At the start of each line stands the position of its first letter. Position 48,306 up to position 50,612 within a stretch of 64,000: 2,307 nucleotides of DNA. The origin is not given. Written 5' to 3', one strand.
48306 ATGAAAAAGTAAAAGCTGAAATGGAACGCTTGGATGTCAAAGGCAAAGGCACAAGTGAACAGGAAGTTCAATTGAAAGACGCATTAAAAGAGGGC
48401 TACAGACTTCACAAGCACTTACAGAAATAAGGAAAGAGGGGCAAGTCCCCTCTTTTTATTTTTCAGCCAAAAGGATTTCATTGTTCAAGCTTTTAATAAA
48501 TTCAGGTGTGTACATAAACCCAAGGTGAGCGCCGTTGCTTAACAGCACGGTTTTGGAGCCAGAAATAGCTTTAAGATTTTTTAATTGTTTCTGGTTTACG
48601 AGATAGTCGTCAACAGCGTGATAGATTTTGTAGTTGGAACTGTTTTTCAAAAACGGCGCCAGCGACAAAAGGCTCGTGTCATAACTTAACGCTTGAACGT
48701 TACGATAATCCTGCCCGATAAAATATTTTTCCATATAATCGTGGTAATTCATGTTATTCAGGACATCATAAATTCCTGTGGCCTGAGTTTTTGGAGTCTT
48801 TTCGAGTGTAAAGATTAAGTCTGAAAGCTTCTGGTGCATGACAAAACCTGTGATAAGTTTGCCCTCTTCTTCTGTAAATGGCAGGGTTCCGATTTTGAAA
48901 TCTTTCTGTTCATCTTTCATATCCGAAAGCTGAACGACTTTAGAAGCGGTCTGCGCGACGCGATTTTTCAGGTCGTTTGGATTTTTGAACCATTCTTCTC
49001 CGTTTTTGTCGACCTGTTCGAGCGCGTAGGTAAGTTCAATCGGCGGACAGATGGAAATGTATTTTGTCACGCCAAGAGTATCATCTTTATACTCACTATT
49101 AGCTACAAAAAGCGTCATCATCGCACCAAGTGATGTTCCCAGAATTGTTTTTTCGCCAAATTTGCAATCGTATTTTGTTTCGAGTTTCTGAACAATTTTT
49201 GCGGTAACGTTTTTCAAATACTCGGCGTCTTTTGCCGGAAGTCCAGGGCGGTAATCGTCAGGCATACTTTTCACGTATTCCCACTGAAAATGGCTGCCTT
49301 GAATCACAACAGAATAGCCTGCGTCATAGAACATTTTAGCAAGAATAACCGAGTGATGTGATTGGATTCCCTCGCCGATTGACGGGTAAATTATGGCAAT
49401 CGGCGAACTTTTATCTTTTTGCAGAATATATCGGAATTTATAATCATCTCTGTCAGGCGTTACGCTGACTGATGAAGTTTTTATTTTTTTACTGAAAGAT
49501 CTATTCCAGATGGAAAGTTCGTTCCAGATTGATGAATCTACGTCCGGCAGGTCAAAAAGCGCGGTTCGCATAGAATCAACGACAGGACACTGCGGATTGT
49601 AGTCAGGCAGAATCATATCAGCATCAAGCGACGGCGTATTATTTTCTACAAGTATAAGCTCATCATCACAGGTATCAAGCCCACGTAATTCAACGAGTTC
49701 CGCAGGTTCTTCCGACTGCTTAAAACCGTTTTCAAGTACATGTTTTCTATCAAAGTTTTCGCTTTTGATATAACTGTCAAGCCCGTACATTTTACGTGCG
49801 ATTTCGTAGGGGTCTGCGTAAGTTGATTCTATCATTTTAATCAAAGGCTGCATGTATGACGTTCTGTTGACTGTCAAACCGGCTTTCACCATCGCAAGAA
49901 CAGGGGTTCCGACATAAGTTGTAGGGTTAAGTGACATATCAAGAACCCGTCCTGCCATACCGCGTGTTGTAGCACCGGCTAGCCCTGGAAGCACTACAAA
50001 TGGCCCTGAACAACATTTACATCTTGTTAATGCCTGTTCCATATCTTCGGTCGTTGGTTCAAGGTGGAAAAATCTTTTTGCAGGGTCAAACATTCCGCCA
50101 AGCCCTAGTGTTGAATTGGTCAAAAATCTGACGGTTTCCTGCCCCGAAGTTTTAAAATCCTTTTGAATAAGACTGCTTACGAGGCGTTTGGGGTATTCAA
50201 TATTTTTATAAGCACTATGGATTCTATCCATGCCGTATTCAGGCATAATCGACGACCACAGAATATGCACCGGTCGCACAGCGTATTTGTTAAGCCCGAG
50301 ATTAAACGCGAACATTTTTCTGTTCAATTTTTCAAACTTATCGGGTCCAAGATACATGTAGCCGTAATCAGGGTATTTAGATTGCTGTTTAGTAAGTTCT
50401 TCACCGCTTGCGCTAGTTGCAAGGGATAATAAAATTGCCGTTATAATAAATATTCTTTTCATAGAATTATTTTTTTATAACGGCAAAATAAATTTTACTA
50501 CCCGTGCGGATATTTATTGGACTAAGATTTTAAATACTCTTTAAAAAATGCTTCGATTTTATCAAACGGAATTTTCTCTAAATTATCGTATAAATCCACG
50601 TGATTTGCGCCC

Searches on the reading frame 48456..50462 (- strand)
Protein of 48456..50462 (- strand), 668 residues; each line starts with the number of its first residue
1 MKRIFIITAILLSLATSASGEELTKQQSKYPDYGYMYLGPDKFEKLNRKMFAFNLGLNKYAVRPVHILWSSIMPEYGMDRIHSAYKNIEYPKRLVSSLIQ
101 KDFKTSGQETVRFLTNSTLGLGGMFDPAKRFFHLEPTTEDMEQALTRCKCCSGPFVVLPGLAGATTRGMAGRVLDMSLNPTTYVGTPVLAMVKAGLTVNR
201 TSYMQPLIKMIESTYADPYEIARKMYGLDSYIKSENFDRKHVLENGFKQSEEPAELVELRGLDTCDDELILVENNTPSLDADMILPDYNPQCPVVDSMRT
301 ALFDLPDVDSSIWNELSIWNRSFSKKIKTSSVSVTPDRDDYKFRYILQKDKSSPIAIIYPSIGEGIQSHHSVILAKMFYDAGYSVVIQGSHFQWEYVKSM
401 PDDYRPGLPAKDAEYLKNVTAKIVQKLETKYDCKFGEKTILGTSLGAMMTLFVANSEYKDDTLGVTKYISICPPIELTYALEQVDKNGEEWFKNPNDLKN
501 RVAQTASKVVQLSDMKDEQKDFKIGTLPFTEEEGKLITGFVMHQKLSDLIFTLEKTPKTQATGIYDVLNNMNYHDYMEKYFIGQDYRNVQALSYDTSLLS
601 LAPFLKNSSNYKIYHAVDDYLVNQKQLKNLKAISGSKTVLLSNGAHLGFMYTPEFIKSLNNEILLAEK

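Call 44: search_protein_families(library=pfam, proteins=[window:48456-50462:-], max_evalue=0.00001)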
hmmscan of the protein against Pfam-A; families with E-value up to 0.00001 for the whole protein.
window:48456-50462:- (668 aa): 1 family
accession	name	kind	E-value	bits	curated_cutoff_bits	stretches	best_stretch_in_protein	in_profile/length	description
PF04333.18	MlaA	-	1.4e-42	146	25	1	41-226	3-188/195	MlaA lipoprotein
